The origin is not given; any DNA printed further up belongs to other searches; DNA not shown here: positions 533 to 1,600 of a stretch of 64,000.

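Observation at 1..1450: Three-gene HNH-effector / 76-aa protein / ABC-ATPase operon chained by ATGA overlaps: candidate ABC-three-component (ABC-3C) conflict system in an AT-rich islet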

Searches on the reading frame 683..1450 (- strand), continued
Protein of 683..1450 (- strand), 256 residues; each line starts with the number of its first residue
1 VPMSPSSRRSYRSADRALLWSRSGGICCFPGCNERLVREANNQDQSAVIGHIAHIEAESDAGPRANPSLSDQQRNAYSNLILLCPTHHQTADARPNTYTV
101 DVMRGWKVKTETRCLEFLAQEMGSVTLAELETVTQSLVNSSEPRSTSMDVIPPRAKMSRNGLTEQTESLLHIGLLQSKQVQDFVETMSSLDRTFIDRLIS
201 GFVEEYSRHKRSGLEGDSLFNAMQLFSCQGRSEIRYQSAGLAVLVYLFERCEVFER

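Call 62: search_protein_families(library=pfam, proteins=[L054:5788-6417:+, L061:5143-6417:+, L070:5794-6423:+, L066:3313-4587:+, L047:5833-6756:+, L050:6001-6786:+], max_evalue=0.01)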
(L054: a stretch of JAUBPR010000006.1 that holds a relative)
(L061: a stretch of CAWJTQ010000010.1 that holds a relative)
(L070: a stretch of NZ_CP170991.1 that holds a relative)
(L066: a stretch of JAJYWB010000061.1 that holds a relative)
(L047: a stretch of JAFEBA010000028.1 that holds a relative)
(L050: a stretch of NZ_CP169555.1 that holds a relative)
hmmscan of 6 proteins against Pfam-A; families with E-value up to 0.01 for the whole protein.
L054:5788-6417:+ (210 aa): 2 families
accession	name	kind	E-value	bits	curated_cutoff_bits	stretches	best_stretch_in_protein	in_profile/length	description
PF15188.11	CCDC-167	-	0.0045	17.7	27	1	9-62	7-61/84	Coiled-coil domain-containing protein 167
PF20275.3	CTD10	-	0.006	17.6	28.1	0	107-209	27-134/134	C-terminal domain 10 of the ABC-three component (ABC-3C) systems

L061:5143-6417:+ (425 aa): 2 families
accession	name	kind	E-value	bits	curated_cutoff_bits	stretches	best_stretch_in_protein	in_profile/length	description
PF01048.26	PNP_UDP_1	-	2.6e-15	56.9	25.1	1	63-255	43-228/233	Phosphorylase superfamily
PF20275.3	CTD10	-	4.1e-05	24.6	28.1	1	317-424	23-134/134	C-terminal domain 10 of the ABC-three component (ABC-3C) systems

L070:5794-6423:+ (210 aa): 2 families
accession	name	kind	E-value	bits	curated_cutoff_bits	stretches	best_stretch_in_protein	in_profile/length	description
PF20275.3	CTD10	-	0.00084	20.3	28.1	1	100-209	21-134/134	C-terminal domain 10 of the ABC-three component (ABC-3C) systems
PF17004.11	SRP_TPR_like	-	0.0031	18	35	1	15-77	42-105/109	Putative TPR-like repeat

L066:3313-4587:+ (425 aa): 2 families
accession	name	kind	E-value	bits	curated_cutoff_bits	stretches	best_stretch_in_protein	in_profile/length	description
PF01048.26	PNP_UDP_1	-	3.2e-12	46.8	25.1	1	12-254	3-227/233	Phosphorylase superfamily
PF20275.3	CTD10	-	0.00044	21.2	28.1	1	316-424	22-134/134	C-terminal domain 10 of the ABC-three component (ABC-3C) systems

L047:5833-6756:+ (308 aa): 1 family
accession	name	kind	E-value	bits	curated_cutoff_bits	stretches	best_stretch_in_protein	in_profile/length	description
PF20275.3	CTD10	-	1.4e-05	26.1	28.1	1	182-307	5-134/134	C-terminal domain 10 of the ABC-three component (ABC-3C) systems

L050:6001-6786:+ (262 aa): 2 families
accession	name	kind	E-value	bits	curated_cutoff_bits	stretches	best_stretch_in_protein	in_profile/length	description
PF20275.3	CTD10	-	1.8e-12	48.4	28.1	1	146-255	24-134/134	C-terminal domain 10 of the ABC-three component (ABC-3C) systems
PF13391.12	HNH_2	-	0.0025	18.1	21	1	46-91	12-61/66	HNH endonuclease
